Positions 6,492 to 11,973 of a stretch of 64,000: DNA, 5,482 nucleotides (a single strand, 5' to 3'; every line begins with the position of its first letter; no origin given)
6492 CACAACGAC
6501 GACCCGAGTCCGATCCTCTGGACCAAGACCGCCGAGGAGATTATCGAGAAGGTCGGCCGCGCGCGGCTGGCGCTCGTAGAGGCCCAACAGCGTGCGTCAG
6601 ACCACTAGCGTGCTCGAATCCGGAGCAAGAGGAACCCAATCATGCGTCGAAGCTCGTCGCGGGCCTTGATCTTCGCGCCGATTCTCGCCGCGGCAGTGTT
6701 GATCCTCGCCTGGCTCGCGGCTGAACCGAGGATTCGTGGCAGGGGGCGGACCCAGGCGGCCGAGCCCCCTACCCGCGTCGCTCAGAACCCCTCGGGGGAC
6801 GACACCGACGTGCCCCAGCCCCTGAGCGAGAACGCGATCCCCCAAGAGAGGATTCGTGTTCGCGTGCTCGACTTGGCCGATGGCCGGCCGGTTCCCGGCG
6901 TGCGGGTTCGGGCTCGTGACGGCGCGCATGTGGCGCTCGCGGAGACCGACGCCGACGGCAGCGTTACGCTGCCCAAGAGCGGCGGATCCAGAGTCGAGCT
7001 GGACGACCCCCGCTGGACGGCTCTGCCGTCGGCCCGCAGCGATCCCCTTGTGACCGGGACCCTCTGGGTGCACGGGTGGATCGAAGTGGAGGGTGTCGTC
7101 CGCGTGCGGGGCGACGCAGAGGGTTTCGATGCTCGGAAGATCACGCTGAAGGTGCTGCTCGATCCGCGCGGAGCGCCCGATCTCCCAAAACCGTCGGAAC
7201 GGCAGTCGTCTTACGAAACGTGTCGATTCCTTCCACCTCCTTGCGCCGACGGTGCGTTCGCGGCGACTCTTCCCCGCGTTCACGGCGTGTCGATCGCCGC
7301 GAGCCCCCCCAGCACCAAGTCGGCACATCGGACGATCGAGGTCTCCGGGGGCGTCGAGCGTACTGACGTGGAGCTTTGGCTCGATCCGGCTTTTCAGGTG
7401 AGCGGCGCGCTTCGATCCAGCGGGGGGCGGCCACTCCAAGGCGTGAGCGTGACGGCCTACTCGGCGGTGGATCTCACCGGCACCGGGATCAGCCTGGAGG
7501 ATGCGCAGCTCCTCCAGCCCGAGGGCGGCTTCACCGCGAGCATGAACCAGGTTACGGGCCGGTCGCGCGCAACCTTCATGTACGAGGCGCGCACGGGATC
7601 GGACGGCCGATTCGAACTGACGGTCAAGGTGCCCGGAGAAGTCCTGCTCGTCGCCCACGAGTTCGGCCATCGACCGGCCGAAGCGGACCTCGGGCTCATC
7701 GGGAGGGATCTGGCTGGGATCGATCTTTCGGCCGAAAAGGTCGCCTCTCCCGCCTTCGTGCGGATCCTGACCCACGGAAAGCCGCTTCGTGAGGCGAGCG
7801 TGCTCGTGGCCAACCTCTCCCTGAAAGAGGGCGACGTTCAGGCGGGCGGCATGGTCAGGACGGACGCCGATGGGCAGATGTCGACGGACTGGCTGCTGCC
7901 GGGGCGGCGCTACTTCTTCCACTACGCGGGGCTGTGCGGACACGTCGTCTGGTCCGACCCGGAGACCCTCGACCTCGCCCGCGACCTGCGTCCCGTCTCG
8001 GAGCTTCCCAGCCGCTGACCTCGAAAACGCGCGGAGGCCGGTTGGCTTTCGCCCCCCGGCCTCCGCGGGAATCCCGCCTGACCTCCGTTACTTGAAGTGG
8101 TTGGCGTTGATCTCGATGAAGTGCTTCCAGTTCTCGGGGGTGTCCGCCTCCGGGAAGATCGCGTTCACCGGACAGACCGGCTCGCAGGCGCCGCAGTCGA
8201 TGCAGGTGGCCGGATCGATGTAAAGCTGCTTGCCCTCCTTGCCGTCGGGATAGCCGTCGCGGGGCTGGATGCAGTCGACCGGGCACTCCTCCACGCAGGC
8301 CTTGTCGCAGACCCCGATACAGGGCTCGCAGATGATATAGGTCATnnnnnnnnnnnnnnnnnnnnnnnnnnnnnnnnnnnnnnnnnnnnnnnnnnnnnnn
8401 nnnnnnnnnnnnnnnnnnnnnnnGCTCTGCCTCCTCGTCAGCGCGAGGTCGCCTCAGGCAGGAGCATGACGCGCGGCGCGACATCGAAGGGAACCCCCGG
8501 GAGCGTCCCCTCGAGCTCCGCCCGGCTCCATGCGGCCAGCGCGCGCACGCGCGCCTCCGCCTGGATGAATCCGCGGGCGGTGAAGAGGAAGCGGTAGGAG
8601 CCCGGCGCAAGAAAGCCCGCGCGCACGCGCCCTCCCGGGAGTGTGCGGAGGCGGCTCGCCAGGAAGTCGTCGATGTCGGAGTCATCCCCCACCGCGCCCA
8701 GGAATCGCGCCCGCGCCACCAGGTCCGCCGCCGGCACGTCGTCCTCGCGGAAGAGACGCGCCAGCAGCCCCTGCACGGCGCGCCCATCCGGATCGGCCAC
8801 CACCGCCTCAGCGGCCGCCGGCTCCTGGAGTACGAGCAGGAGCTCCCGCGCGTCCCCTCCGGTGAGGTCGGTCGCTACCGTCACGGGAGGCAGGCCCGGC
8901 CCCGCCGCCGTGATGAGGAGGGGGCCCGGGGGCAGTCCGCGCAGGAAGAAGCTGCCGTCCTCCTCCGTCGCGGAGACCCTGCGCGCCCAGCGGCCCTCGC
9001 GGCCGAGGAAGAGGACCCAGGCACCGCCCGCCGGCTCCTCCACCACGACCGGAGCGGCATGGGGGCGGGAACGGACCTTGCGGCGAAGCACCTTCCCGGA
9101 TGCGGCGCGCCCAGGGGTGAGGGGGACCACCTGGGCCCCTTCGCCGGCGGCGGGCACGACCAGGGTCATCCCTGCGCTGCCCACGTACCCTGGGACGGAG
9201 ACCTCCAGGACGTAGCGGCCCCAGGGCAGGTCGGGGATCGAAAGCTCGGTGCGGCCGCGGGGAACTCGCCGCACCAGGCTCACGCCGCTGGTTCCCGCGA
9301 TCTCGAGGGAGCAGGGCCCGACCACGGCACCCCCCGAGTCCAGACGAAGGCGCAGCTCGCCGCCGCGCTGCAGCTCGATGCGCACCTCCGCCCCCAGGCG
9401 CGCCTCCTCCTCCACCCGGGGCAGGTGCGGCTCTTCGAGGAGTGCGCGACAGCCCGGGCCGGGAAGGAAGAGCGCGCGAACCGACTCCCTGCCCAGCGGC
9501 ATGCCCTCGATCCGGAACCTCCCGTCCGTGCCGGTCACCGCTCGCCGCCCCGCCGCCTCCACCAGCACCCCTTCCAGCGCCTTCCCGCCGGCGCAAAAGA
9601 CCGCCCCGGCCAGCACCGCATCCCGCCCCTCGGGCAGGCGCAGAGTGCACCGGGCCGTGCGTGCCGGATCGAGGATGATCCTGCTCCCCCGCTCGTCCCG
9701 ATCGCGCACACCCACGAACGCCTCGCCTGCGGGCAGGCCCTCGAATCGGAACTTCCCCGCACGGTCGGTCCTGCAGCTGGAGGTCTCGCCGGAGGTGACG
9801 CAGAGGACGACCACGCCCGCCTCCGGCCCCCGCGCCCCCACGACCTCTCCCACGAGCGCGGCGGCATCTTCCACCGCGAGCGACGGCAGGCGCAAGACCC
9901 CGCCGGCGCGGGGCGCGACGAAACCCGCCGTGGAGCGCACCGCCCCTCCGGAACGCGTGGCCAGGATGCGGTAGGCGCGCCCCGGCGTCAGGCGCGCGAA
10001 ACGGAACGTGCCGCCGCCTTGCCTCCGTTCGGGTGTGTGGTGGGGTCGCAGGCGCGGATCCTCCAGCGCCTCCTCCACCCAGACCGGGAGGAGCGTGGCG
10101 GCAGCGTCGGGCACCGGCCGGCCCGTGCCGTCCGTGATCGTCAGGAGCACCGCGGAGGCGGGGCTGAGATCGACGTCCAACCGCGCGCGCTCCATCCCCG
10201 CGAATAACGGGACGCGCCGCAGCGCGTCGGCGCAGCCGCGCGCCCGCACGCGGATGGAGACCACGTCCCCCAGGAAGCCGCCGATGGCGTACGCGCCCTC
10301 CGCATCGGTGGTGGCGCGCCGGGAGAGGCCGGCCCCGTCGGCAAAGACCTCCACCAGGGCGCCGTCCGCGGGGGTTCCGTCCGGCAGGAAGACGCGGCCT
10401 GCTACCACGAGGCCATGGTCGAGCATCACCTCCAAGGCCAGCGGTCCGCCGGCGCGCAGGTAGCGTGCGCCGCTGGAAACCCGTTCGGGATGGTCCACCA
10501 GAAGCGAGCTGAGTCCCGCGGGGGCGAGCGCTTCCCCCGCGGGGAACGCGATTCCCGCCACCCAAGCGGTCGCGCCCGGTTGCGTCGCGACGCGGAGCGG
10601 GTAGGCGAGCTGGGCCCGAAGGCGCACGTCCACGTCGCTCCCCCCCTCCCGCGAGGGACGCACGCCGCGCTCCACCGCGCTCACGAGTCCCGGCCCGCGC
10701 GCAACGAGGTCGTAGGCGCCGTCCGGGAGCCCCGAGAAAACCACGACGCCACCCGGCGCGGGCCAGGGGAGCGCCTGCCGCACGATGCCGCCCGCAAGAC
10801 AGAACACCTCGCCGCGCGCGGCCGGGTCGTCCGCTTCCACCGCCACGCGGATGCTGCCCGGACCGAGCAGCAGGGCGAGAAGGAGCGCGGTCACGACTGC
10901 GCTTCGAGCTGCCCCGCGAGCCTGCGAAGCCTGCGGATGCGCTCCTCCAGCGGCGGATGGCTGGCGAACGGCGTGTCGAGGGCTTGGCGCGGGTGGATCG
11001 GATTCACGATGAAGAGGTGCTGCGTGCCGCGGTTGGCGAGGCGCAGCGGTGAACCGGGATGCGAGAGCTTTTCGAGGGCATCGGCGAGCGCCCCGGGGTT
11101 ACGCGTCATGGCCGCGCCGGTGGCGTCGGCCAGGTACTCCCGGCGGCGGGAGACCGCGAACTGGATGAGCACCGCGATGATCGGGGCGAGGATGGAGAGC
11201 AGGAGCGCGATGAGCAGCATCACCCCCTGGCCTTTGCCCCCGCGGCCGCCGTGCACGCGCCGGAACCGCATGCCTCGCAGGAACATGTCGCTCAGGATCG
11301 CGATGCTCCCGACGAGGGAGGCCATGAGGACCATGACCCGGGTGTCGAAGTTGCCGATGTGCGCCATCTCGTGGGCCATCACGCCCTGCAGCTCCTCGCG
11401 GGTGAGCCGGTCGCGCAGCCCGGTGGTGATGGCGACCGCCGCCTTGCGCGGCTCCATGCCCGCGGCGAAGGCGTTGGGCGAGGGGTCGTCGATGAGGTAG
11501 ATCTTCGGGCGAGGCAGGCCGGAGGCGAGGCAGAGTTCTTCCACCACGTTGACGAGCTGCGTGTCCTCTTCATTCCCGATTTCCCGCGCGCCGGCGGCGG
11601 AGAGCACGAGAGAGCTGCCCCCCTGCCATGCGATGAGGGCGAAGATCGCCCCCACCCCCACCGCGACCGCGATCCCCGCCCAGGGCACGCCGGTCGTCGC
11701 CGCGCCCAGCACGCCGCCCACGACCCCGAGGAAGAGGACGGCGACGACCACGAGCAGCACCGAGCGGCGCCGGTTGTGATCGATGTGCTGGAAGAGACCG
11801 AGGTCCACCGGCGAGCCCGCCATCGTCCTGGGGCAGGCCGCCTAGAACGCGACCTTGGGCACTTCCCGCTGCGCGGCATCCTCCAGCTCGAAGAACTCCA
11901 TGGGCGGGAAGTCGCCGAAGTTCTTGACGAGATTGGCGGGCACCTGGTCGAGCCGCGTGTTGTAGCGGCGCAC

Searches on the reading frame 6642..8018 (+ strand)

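Call 21: search_protein_families(library=pfam, proteins=[window:6642-8018:+], max_evalue=0.0001)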
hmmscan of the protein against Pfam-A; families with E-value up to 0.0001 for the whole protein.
window:6642-8018:+ (458 aa): 3 families
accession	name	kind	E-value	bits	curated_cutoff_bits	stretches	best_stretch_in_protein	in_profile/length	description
PF13620.12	CarboxypepD_reg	-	3.7e-14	53.3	32.3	0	71-111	2-43/82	Carboxypeptidase regulatory-like domain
PF10670.15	DUF4198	-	3.7e-10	40.7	34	0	371-422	149-200/209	Domain of unknown function (DUF4198)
PF11974.14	bMG3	-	3.6e-08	33.7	34.9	1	68-113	12-59/103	Bacterial alpha-2-macroglobulin MG3 domain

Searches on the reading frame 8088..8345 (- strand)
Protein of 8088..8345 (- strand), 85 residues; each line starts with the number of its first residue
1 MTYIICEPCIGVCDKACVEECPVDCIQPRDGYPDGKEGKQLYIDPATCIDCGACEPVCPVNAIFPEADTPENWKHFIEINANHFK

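Call 51: search_protein_families(library=pfam, proteins=[window:8088-8345:-], max_evalue=1)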
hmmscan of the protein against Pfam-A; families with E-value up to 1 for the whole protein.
window:8088-8345:- (85 aa): 14 families
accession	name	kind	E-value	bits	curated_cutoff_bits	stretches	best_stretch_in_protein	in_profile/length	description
PF00037.32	Fer4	-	1.4e-09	37.8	21.1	2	42-63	2-23/24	4Fe-4S binding domain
PF12838.12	Fer4_7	-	1.5e-08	35.4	27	1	9-62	2-52/52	4Fe-4S dicluster domain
PF12837.12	Fer4_6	-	9.4e-07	28.9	25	1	42-63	3-24/24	4Fe-4S binding domain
PF13187.11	Fer4_9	-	1.3e-06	28.8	27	1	9-63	2-52/52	4Fe-4S dicluster domain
PF12797.12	Fer4_2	-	2.1e-06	27.8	24.5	1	42-60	4-22/22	4Fe-4S binding domain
PF25160.1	LdpA_Fe-S-bd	-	0.0002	21.5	27.6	1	11-63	3-43/49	LdpA Fe-S cluster-binding domain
PF13237.11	Fer4_10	-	0.00021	21.6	25.5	1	41-60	2-21/53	4Fe-4S dicluster domain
PF13484.11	Fer4_16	-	0.00033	21.8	30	1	47-66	1-20/66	4Fe-4S double cluster binding domain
PF14697.11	Fer4_21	-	0.00051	20.5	35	1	43-63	3-26/59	4Fe-4S dicluster domain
PF12798.12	Fer4_3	-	0.00074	20.6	27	1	48-62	1-15/15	4Fe-4S binding domain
PF13183.11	Fer4_8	-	0.0013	19.6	27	1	47-64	4-21/68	4Fe-4S dicluster domain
PF12800.12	Fer4_4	-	0.0017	19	24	1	45-60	1-16/17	4Fe-4S binding domain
PF13534.11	Fer4_17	-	0.041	14.9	22.2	1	48-63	2-17/61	4Fe-4S dicluster domain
PF17179.9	Fer4_22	-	0.056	14.7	27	1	47-71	1-25/95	4Fe-4S dicluster domain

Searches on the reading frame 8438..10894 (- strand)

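Call 21: search_protein_families(library=pfam, proteins=[window:8438-10894:-], max_evalue=0.0001)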
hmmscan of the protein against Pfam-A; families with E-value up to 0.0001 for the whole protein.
window:8438-10894:- (818 aa): 2 families
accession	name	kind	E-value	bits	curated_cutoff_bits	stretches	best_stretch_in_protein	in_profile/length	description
PF13620.12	CarboxypepD_reg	-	3.1e-41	140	32.3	1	164-243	2-81/82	Carboxypeptidase regulatory-like domain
PF13715.12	CarbopepD_reg_2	-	2.2e-08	34.5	32.2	0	349-392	3-46/88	CarboxypepD_reg-like domain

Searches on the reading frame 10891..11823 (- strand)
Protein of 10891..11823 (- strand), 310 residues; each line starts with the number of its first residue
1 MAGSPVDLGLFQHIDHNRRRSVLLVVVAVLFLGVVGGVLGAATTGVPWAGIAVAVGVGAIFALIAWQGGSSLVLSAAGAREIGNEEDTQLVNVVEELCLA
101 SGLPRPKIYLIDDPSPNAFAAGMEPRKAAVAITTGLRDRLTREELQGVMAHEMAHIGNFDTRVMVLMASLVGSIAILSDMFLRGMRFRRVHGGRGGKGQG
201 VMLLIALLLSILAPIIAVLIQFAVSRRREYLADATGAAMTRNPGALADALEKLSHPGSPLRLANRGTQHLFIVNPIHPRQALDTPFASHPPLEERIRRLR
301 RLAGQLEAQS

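Call 21: search_protein_families(library=pfam, proteins=[window:10891-11823:-], max_evalue=0.0001)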
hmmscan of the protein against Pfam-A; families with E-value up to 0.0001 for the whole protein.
window:10891-11823:- (310 aa): 1 family
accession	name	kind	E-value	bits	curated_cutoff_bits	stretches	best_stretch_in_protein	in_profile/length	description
PF01435.24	Peptidase_M48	-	1.7e-33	116.5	20.3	1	86-302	3-185/186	Peptidase family M48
